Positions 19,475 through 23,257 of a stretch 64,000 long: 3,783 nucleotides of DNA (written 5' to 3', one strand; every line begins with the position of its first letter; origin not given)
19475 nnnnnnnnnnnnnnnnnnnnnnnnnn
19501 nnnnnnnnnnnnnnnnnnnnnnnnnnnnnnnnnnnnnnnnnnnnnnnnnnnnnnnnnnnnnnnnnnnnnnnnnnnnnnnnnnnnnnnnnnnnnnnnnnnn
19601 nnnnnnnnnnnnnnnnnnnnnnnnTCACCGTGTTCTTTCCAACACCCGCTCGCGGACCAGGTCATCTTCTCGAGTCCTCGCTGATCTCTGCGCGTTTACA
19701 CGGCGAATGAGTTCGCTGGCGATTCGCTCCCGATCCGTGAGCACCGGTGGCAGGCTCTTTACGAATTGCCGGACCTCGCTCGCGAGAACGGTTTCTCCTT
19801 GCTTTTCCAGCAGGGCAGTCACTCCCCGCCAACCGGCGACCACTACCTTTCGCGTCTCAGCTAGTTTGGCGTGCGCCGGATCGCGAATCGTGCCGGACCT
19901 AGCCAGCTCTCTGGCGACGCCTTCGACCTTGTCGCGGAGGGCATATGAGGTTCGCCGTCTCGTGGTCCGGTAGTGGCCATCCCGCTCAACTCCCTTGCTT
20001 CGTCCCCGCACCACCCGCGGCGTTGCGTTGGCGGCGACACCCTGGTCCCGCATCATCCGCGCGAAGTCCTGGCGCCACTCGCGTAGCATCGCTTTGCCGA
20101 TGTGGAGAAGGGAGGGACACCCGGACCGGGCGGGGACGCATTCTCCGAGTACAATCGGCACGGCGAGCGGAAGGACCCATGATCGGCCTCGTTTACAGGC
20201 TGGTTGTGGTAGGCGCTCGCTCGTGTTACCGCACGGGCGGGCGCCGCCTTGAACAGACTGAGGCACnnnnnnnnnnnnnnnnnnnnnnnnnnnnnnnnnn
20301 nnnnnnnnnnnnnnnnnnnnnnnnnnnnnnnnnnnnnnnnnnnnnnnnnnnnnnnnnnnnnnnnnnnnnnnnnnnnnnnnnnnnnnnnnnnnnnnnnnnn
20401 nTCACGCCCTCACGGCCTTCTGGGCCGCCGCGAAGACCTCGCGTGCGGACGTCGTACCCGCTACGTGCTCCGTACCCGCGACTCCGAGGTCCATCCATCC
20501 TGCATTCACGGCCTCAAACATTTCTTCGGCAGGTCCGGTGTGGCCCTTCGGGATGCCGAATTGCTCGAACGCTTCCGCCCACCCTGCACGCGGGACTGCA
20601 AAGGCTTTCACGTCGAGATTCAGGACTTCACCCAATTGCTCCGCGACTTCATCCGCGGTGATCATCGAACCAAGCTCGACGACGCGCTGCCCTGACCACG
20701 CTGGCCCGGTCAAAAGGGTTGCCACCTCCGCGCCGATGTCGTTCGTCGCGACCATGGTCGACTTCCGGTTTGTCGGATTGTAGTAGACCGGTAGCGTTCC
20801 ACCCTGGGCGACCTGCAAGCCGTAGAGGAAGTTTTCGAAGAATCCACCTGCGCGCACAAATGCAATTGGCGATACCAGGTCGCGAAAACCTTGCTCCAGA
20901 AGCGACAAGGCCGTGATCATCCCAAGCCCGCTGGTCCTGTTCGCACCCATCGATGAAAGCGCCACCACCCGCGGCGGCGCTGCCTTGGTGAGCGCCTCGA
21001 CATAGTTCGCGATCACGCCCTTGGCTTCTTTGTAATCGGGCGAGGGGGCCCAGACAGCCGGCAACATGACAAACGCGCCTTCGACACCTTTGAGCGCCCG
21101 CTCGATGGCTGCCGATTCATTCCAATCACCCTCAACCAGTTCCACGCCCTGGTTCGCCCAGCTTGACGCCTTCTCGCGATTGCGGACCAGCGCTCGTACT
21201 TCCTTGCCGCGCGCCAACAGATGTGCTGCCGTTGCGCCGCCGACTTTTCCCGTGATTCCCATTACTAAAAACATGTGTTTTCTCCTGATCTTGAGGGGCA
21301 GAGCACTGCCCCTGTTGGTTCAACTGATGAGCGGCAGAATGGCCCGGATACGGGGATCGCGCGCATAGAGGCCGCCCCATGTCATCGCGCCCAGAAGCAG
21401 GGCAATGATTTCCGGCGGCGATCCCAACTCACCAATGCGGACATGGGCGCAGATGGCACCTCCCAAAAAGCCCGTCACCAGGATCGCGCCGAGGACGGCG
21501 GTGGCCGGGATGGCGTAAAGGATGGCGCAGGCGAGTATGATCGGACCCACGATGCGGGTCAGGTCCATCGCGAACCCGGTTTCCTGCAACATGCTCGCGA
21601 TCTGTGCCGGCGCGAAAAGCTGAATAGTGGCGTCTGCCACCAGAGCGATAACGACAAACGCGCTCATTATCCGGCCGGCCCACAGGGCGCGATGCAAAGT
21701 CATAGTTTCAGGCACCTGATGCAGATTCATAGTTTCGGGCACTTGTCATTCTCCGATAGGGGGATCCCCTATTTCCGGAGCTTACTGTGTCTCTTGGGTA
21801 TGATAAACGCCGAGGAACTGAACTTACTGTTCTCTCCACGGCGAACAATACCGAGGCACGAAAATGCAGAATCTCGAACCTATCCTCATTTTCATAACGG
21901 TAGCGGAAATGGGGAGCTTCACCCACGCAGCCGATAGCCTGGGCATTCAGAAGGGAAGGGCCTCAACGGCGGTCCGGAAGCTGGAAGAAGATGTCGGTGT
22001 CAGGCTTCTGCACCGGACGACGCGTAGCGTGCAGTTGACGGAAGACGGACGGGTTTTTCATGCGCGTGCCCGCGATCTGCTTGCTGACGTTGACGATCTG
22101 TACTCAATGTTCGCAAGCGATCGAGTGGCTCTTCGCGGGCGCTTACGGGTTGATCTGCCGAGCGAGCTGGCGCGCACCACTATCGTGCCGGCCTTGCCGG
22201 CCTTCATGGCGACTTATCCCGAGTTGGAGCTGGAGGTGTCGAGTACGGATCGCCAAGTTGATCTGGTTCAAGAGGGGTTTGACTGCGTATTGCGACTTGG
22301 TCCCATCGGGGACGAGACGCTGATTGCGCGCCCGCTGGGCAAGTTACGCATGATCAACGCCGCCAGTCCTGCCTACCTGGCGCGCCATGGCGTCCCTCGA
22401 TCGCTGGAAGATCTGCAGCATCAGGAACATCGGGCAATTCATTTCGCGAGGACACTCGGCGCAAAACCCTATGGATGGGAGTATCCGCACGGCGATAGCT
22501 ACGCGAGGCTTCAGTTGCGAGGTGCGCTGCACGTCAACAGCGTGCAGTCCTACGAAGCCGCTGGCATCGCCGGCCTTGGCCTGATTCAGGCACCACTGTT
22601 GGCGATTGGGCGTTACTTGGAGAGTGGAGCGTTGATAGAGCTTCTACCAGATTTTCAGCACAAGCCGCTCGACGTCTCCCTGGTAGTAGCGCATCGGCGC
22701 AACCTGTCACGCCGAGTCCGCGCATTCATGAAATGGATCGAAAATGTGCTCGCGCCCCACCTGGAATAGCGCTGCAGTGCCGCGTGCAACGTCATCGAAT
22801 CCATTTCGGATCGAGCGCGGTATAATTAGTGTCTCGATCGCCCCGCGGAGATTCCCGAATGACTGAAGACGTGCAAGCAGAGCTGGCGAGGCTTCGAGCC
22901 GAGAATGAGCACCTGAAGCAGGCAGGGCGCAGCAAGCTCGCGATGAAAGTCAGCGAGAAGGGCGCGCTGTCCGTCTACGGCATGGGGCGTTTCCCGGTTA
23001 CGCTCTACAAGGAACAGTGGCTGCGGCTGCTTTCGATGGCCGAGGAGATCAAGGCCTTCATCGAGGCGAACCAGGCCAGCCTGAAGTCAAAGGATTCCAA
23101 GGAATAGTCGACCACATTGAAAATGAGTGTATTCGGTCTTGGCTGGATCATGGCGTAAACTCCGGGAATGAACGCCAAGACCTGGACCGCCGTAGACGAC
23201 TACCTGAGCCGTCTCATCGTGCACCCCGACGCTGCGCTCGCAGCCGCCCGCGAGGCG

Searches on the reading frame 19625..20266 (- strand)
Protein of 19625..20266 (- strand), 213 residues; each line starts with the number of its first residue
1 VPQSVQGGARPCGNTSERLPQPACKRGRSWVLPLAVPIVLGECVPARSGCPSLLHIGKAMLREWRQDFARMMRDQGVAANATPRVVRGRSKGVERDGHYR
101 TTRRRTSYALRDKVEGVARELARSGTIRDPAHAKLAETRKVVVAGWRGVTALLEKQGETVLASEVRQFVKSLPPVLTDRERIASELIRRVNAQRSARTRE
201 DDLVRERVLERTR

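Call 6: search_protein_families(library=pfam, proteins=[window:19625-20266:-], max_evalue=0.01)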
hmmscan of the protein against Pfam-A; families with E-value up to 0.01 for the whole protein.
window:19625-20266:- (213 aa): 0 families

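Call 7: search_protein_families(library=ncbifam, proteins=[window:19625-20266:-], max_evalue=0.01)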
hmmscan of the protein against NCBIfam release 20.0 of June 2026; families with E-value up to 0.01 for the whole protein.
window:19625-20266:- (213 aa): 0 families

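Call 10: search_dna_similar(query=window:19625-20266:-, collection=plasmids, mode=protein, max_evalue=0.001, max_rows=20)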
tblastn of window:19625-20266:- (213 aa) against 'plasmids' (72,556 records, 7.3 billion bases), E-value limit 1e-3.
Records with a match: 185; places in all: 188; records where one place covers at least 80% of the query: 2.
Best place of each record, by identity: <60% 185.
By first word of the organism name: Bradyrhizobium 46; uncultured 35; Xanthomonas 15; Pseudomonas 14; Escherichia 13; Citrobacter 11; Aeromonas 11; Variovorax 7; Hydrogenophaga 3; Salmonella 3; and 20 more.
By predicted mobility (MOB-suite, as given by PLSDB): conjugative 139; mobilizable 26; non-mobilizable 20.
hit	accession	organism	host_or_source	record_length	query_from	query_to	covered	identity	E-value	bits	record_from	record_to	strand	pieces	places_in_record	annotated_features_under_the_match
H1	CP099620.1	Sphingomonadaceae bacterium OTU29MARTA1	Arabidopsis thaliana,pure culture,leaf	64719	11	201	90%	31.6%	1e-4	50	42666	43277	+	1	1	relaxase/mobilization nuclease domain-containing protein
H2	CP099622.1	Sphingomonadaceae bacterium OTU29THOMA1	Arabidopsis thaliana,pure culture,leaf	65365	11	201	90%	30.7%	1e-4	49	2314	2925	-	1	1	relaxase/mobilization nuclease domain-containing protein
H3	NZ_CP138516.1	Variovorax paradoxus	Legume root,PacBio whole genome assembly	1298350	54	195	67%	38.6%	5e-18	89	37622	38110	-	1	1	none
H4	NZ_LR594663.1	Variovorax sp. RA8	Riverbed sediment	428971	54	187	63%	40.1%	6e-18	89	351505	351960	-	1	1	relaxase/mobilization nuclease domain-containing protein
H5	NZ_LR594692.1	Variovorax sp. WDL1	linuron-contaminated soil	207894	54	184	62%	40.3%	1e-18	91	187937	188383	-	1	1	relaxase/mobilization nuclease domain-containing protein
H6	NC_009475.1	Bradyrhizobium sp. BTAi1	-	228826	52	213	76%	32.4%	7e-8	59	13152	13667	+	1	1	relaxase/mobilization nuclease domain-containing protein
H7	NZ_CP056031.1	Pseudomonas eucalypticola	whole organism,plant leaf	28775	54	207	72%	33.7%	2e-11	70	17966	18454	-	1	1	relaxase/mobilization nuclease domain-containing protein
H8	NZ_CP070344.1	Variovorax sp. PDNC026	cell culture,Plastic debris in ...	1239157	54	198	68%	35.6%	5e-16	83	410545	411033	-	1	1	none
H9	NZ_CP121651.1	Bradyrhizobium sp. CB82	Stylosanthes guianensis,cell culture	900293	58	213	73%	32.9%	9e-6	53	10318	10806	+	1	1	relaxase/mobilization nuclease domain-containing protein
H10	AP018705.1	uncultured bacterium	-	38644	58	206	70%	34.2%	2e-9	64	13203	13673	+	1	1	traS/rlx: DNA relaxase/nickase TraS/VirD2-like protein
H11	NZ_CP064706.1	Bradyrhizobium sp. 155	Acmispon strigosus,cell culture,root ...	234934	52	213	76%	31.2%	2e-5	52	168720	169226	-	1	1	relaxase/mobilization nuclease domain-containing protein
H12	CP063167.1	Variovorax paradoxus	-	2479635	42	178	64%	36.7%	1e-13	76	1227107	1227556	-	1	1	relaxase/mobilization nuclease domain-containing protein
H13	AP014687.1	Bradyrhizobium diazoefficiens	Glycine max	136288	52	194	67%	34.0%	2e-6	55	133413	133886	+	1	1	type IV secretory pathway, VirD2 component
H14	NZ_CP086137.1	Bradyrhizobium barranii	Glycine max cv. AC Orford,Cell ...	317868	52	194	67%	34.0%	2e-6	55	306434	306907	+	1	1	relaxase/mobilization nuclease domain-containing protein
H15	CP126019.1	Bradyrhizobium japonicum USDA 123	Glycine max,soybean,root nodule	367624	52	194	67%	34.0%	2e-6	55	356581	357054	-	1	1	relaxase/mobilization nuclease domain-containing protein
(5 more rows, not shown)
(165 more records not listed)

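Call 12: get_annotated_region(hit=H5, flank=4000)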
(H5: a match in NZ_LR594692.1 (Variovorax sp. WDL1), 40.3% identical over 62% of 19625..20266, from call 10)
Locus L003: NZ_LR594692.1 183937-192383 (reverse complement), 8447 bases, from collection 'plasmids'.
description: Variovorax sp. WDL1 plasmid 4
organism: Variovorax sp. WDL1 (NCBI taxid 207745)
taxonomy: Bacteria; Pseudomonadota; Betaproteobacteria; Burkholderiales; Comamonadaceae; Variovorax; Variovorax sp. WDL1
host: -; source: linuron-contaminated soil; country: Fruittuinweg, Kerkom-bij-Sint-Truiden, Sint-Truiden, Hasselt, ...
typing (MOB-suite, as given by PLSDB): mobilizable; relaxase MOBP
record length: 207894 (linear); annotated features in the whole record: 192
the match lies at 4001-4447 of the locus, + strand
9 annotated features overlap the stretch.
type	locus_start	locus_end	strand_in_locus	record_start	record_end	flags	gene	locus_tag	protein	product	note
CDS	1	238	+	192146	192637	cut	-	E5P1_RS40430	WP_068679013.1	hypothetical protein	-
CDS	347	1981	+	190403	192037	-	-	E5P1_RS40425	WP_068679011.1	hypothetical protein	-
CDS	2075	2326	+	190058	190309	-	-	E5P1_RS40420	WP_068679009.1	hypothetical protein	-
CDS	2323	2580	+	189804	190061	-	-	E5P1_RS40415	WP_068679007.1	hypothetical protein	-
CDS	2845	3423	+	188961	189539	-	-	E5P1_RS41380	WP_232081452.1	hypothetical protein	-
CDS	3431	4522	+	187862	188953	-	-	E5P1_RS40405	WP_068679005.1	relaxase/mobilization nuclease domain-containing protein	-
CDS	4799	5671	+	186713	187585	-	-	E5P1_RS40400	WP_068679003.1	site-specific integrase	-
CDS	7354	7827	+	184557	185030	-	-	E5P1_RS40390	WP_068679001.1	hypothetical protein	-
CDS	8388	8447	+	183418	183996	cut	-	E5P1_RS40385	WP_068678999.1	hypothetical protein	-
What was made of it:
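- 19625..20110 (-): Relaxase relic: the C-terminal 161 residues (about 184-344 of 344) of a MOBP/VirD2-like relaxase. The catalytic Tyr region and the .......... motif are missing. The ORF's first ~52 codons read into unrelated right-end DNA. tblastn to plasmid relaxases, E 1e-18 (calls 10, 12).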

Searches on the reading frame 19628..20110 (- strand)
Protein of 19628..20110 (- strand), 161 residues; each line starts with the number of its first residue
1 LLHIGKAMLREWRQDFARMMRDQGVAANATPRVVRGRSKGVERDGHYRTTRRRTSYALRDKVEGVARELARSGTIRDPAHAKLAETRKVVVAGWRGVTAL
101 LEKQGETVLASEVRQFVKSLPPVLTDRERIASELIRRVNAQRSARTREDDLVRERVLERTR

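Call 33: find_homologous_proteins(query=window:19628-20110:-, max_evalue=1e-10)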
Query seq(161 aa) (161 aa): 186 proteins with E <= 1e-10 among 534 candidates; the best 120 are listed.
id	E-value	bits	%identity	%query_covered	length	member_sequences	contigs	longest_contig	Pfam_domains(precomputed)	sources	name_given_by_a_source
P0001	1.1e-80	287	100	89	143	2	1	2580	-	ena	-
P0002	4.7e-72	259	81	99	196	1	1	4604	-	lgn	-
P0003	5.8e-72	259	78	99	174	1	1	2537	-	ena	-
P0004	1.7e-71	257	78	99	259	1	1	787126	PF03432.21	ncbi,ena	-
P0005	3.9e-68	246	77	96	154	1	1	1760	-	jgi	jgi:hypothetical protein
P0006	1.2e-67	245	73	99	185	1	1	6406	-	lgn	-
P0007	1.9e-67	244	76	99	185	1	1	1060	-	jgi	jgi:hypothetical protein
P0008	2.7e-67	243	76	99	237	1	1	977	PF03432.21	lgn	-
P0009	3.1e-67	243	76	99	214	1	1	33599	PF03432.21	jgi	jgi:type IV secretion system T-DNA border endonuclease VirD2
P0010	3.6e-67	243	75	99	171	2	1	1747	-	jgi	jgi:hypothetical protein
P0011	3.8e-67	243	73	99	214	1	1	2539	PF03432.21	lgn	-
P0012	1.6e-66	241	76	99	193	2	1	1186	-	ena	-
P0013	8.0e-64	232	72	99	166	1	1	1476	-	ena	-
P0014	4.5e-63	230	71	99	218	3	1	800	PF03432.21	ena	-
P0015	2.4e-62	227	71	99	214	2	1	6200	PF03432.21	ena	-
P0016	1.2e-61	225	72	99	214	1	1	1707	PF03432.21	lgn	-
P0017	1.8e-59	218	68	99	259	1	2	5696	PF03432.21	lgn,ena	-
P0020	2.7e-55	205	64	99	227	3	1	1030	PF03432.21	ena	-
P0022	8.1e-55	203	84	73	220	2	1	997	PF03432.21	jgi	jgi:hypothetical protein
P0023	1.8e-54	202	62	99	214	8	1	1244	PF03432.21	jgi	jgi:hypothetical protein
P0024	2.4e-54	201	61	99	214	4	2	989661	PF03432.21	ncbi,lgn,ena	-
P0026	1.5e-52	196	66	89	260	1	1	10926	PF03432.21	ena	-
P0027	1.6e-52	196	64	99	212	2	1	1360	PF03432.21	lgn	-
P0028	5.8e-52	194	63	99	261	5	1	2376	PF03432.21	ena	-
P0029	6.5e-52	194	63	96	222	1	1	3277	PF03432.21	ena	-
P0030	7.3e-52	193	63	99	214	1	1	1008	PF03432.21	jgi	jgi:hypothetical protein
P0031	8.3e-52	193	63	99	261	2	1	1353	PF03432.21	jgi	jgi:hypothetical protein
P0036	3.3e-51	191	62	99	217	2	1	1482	PF03432.21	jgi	-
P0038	6.0e-51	190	62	99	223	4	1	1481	PF03432.21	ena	-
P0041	1.0e-50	190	62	99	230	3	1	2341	PF03432.21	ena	-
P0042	1.2e-50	190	59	99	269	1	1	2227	PF03432.21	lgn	-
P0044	2.0e-50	189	61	99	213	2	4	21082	PF03432.21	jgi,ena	-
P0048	6.5e-50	187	64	88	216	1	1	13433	PF03432.21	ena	-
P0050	1.4e-49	186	60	99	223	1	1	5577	PF03432.21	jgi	jgi:hypothetical protein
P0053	6.1e-49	184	59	99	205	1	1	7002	PF03432.21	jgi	jgi:hypothetical protein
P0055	9.8e-49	183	58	93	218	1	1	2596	PF03432.21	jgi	jgi:hypothetical protein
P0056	1.9e-48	182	59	99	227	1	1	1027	PF03432.21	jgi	-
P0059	3.4e-48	182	58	99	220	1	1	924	PF03432.21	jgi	jgi:hypothetical protein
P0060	1.1e-47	180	59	99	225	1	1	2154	PF03432.21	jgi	jgi:hypothetical protein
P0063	1.8e-47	179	59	99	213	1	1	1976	PF03432.21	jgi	jgi:hypothetical protein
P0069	5.7e-47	178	56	99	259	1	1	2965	PF03432.21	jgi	jgi:hypothetical protein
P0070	7.0e-47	177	64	88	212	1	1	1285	PF03432.21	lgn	-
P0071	7.5e-47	177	58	99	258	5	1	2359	PF03432.21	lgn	-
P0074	1.1e-46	177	61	93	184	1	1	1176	PF03432.21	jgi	jgi:hypothetical protein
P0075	2.8e-46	175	57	99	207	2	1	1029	PF03432.21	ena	-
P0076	3.2e-46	175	56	99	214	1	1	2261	PF03432.21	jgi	jgi:hypothetical protein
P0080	1.2e-45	173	59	94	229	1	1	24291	PF03432.21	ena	-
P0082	1.7e-45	173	81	67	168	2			PF03432.21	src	-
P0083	1.7e-45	173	60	91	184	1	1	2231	PF03432.21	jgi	jgi:hypothetical protein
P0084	2.4e-45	172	62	89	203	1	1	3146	PF03432.21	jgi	jgi:hypothetical protein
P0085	1.2e-44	170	54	99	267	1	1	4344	PF03432.21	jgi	jgi:Relaxase/Mobilisation nuclease domain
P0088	1.2e-43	167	59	93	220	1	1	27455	PF03432.21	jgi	jgi:hypothetical protein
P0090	5.1e-43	165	56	99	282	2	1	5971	PF03432.21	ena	-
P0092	7.3e-43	164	54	94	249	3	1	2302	PF03432.21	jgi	jgi:hypothetical protein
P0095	1.0e-42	164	55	94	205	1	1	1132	PF03432.21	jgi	jgi:hypothetical protein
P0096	1.1e-42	164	53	94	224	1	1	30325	PF03432.21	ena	-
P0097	2.6e-42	162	67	77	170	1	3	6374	PF03432.21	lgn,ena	-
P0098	2.9e-42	162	57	89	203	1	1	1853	PF01076.26,PF03432.21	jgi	jgi:hypothetical protein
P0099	3.1e-42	162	53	94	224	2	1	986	PF03432.21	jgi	jgi:multidrug efflux pump subunit AcrB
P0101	6.1e-42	161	54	99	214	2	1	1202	PF03432.21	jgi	jgi:hypothetical protein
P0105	9.0e-42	161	54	93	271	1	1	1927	PF03432.21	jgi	-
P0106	1.1e-41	160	54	94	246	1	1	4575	PF01076.26,PF03432.21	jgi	jgi:hypothetical protein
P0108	2.3e-41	159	58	95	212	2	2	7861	PF03432.21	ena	-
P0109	5.8e-41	158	53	99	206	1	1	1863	PF03432.21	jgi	jgi:hypothetical protein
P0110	1.1e-40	157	54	99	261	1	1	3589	PF03432.21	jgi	jgi:hypothetical protein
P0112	3.7e-40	155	53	89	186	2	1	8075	PF03432.21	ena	-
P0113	4.1e-40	155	49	99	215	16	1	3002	PF03432.21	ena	-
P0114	2.1e-39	153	49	99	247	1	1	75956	PF03432.21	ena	-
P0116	3.8e-39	152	52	93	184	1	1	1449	PF03432.21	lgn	-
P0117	5.5e-39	152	51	99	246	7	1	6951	PF03432.21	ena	-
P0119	1.1e-38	151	50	99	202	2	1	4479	PF03432.21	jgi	jgi:hypothetical protein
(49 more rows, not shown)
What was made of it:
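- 19625..20110 (-): Homologues carry PF03432 (call 33).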

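Call 35: find_encoding_contigs(protein=P0009, flank=10000, max_places=3)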
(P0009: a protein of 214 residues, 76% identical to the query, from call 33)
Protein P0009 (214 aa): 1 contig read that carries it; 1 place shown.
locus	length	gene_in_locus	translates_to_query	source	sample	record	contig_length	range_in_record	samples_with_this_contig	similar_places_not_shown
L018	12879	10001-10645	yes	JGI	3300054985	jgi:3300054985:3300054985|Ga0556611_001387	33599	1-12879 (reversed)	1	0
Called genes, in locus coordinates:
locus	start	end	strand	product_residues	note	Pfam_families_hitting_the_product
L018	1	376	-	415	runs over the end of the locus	PF07804:HipA_C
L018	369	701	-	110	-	PF13560:HTH_31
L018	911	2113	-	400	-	-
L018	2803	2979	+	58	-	-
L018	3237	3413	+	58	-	-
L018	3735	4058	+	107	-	PF13744:HTH_37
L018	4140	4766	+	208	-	PF13338:AbiEi_4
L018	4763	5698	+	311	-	PF08843:AbiEii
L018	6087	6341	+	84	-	PF12728:HTH_17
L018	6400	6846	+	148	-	PF01527:HTH_Tnp_1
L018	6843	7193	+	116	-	PF05717:TnpB_IS66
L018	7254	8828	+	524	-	PF13007:LZ_Tnp_IS66, PF13005:zf-IS66, PF03050:DDE_Tnp_IS66, PF13817:DDE_Tnp_IS66_C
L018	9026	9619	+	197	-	PF21983:NikA-like (faint)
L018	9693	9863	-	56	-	-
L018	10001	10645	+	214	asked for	PF03432:Relaxase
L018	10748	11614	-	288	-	-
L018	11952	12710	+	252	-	PF10604:Polyketide_cyc2 (weak)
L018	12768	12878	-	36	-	?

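Call 36: find_encoding_contigs(protein=P0024, flank=10000, max_places=3)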
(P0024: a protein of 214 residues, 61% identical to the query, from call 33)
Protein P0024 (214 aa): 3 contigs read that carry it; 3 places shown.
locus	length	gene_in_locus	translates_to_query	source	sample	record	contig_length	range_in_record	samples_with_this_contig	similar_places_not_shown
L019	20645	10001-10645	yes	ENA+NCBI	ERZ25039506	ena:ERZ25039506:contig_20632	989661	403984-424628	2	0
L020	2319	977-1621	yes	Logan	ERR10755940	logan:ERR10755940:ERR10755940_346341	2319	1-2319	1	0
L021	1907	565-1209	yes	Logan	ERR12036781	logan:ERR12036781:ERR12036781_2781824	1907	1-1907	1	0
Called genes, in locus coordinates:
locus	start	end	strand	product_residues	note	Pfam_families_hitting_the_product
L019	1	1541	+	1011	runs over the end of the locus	PF00535:Glycos_transf_2, PF13641:Glyco_tranf_2_3, PF00534:Glycos_transf_1 (faint), PF13692:Glyco_trans_1_4 (weak)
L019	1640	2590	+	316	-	-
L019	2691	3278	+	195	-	PF08241:Methyltransf_11, PF13649:Methyltransf_25 (faint)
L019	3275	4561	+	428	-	PF12000:Glyco_trans_4_3, PF00534:Glycos_transf_1, PF13692:Glyco_trans_1_4, PF13524:Glyco_trans_1_2 (weak)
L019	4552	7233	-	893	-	-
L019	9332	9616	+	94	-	-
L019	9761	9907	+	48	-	-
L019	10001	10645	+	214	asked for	PF03432:Relaxase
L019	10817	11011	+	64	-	PF04365:BrnT_toxin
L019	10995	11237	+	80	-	PF14384:BrnA_antitoxin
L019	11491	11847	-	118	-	PF13411:MerR_1, PF00376:MerR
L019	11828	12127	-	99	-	PF00216:Bac_DNA_binding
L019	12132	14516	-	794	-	PF01588:tRNA_bind, PF03483:B3_4, PF03484:B5, PF17759:tRNA_synthFbeta, PF03147:FDX-ACB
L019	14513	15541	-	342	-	PF02912:Phe_tRNA-synt_N, PF01409:tRNA-synt_2d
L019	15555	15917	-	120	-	PF00453:Ribosomal_L20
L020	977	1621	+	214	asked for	PF03432:Relaxase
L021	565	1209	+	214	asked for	PF03432:Relaxase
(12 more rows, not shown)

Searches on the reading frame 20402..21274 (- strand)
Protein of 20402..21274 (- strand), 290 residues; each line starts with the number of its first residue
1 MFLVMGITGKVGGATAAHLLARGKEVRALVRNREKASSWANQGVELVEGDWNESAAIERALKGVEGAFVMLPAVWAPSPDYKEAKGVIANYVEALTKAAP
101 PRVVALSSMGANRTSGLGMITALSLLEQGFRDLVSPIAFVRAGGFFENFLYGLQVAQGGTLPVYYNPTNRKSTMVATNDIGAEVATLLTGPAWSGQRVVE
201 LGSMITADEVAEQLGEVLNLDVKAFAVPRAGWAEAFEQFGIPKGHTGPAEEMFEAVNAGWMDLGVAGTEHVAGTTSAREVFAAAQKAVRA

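Call 6: search_protein_families(library=pfam, proteins=[window:20402-21274:-], max_evalue=0.01)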
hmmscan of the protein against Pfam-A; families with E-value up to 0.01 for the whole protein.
window:20402-21274:- (290 aa): 6 families
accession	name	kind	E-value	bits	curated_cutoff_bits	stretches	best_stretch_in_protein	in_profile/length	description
PF05368.20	NmrA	-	1.6e-23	84.2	27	1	3-257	6-268/298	NmrA-like family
PF13460.12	NAD_binding_10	-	8.7e-18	65.3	27.2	1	6-114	1-104/184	NAD(P)H-binding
PF01370.27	Epimerase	-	1.8e-08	34.6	20.9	1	3-74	2-73/240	NAD dependent epimerase/dehydratase family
PF16363.11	GDP_Man_Dehyd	-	0.00075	19.5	27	1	3-65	1-75/332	GDP-mannose 4,6 dehydratase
PF03807.23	F420_oxidored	-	0.0021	19.1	21.6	1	8-54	7-56/94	NADP oxidoreductase coenzyme F420-dependent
PF02254.24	TrkA_N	-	0.0024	18.6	23.8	1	3-65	2-61/116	TrkA-N domain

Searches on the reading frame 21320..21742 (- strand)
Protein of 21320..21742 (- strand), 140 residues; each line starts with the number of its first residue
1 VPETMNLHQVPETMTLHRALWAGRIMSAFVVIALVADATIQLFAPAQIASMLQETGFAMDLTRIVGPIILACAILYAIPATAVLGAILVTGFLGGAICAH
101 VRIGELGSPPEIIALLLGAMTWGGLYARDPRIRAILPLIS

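Call 6: search_protein_families(library=pfam, proteins=[window:21320-21742:-], max_evalue=0.01)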
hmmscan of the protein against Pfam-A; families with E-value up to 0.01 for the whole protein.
window:21320-21742:- (140 aa): 1 family
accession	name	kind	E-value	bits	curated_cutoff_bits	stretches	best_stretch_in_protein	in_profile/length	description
PF13564.11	DoxX_2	-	3e-11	43.8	26.3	1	25-122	1-101/103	DoxX-like family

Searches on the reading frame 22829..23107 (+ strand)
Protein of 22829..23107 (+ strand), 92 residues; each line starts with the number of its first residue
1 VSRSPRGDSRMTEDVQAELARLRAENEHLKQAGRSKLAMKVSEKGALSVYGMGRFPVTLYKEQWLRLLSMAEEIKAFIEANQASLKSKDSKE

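Call 6: search_protein_families(library=pfam, proteins=[window:22829-23107:+], max_evalue=0.01)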
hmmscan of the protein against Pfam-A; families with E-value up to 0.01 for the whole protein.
window:22829-23107:+ (92 aa): 1 family
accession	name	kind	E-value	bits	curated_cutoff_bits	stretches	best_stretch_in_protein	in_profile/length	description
PF05812.17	Herpes_BLRF2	-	0.0041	17.7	25.8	1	12-35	4-27/119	Herpesvirus BLRF2 protein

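Call 7: search_protein_families(library=ncbifam, proteins=[window:22829-23107:+], max_evalue=0.01)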
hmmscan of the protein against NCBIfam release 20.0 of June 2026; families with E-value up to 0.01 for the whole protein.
window:22829-23107:+ (92 aa): 0 families
